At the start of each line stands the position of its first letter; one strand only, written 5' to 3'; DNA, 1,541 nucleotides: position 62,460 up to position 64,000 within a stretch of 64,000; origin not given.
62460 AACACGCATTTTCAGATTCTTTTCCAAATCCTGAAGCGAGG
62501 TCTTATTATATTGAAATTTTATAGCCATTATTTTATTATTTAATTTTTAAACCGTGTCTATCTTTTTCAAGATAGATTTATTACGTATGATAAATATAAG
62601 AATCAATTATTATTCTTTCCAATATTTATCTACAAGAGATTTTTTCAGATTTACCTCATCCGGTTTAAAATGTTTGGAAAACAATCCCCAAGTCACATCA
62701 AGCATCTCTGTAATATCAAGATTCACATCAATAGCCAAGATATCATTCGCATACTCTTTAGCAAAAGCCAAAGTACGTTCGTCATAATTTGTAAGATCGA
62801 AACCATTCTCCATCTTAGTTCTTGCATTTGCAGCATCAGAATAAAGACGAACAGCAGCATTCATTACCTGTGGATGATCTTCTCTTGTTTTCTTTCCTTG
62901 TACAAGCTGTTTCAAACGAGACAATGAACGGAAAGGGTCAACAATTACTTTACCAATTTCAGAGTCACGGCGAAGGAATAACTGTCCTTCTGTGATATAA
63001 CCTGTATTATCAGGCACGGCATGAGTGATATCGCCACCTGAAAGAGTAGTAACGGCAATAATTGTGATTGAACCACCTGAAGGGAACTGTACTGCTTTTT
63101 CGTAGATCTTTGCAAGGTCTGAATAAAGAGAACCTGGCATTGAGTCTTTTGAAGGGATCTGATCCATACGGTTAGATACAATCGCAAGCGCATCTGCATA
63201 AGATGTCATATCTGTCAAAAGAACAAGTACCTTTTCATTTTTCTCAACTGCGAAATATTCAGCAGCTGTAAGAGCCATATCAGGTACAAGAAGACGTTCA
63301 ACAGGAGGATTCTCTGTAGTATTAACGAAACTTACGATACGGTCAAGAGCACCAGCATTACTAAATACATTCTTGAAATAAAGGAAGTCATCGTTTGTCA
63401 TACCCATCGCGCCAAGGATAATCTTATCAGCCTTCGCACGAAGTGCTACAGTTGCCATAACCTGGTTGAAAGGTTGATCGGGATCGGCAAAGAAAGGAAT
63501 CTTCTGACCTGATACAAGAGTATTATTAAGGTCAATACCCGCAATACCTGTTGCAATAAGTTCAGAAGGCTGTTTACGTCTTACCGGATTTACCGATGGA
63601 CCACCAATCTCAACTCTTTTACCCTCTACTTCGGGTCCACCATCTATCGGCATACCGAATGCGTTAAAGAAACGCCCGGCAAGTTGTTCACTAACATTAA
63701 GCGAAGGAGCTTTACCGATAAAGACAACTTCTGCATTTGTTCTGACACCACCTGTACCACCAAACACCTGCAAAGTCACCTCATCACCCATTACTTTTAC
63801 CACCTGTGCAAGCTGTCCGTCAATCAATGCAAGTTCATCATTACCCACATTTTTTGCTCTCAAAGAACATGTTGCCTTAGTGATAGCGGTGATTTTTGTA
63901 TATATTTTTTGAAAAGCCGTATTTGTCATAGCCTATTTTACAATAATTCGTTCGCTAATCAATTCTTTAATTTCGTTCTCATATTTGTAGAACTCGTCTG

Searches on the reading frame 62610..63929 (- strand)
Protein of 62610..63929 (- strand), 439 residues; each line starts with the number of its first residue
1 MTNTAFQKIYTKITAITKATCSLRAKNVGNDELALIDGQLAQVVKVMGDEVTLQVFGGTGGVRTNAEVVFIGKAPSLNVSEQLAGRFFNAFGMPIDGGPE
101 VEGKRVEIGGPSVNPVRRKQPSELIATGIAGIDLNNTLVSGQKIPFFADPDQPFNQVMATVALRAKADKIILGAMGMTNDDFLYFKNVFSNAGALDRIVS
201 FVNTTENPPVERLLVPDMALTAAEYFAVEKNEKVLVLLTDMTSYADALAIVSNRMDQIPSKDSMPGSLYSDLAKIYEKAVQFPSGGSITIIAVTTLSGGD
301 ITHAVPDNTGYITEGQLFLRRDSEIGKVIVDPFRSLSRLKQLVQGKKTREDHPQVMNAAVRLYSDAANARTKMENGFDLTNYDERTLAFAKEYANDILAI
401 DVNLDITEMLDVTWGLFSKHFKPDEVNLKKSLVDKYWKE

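Call 51: find_encoding_contigs(protein=window:62610-63929:-, flank=10000, max_places=3)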
Protein window:62610-63929:- (439 aa): 12 contigs read that carry it; 3 places shown.
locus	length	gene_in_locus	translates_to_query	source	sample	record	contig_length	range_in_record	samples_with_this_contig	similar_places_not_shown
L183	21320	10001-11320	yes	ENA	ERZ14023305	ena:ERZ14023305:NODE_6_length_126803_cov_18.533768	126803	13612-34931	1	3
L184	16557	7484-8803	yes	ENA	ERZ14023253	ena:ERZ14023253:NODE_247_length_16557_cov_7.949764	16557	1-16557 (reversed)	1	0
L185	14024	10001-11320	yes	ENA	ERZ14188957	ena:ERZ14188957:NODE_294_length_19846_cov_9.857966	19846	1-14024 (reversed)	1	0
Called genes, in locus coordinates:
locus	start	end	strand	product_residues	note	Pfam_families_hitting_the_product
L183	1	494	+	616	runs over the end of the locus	PF09087:Cyc-maltodext_N, PF00128:Alpha-amylase, PF10438:Cyc-maltodext_C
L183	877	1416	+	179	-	PF04542:Sigma70_r2, PF08281:Sigma70_r4_2, PF04545:Sigma70_r4 (weak)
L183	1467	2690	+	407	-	PF13568:OMP_b-brl_2, PF13505:OMP_b-brl (weak)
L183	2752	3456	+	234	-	-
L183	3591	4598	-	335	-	PF00389:2-Hacid_dh, PF02826:2-Hacid_dh_C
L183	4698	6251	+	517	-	PF00654:Voltage_CLC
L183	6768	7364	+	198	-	-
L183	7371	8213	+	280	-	PF10962:DUF2764, PF01992:vATP-synt_AC39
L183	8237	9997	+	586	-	PF02874:ATP-synt_ab_N, PF16886:ATP-synt_ab_Xtn, PF00006:ATP-synt_ab, PF22919:ATP-synt_VA_C (weak)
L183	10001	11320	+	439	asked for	PF00006:ATP-synt_ab, PF22919:ATP-synt_VA_C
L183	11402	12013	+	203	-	PF01813:ATP-synt_D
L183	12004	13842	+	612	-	PF01496:V_ATPase_I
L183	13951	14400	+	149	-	PF00137:ATP-synt_C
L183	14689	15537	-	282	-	PF01715:IPPT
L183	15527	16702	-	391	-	-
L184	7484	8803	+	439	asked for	PF00006:ATP-synt_ab, PF22919:ATP-synt_VA_C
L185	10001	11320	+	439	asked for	PF00006:ATP-synt_ab, PF22919:ATP-synt_VA_C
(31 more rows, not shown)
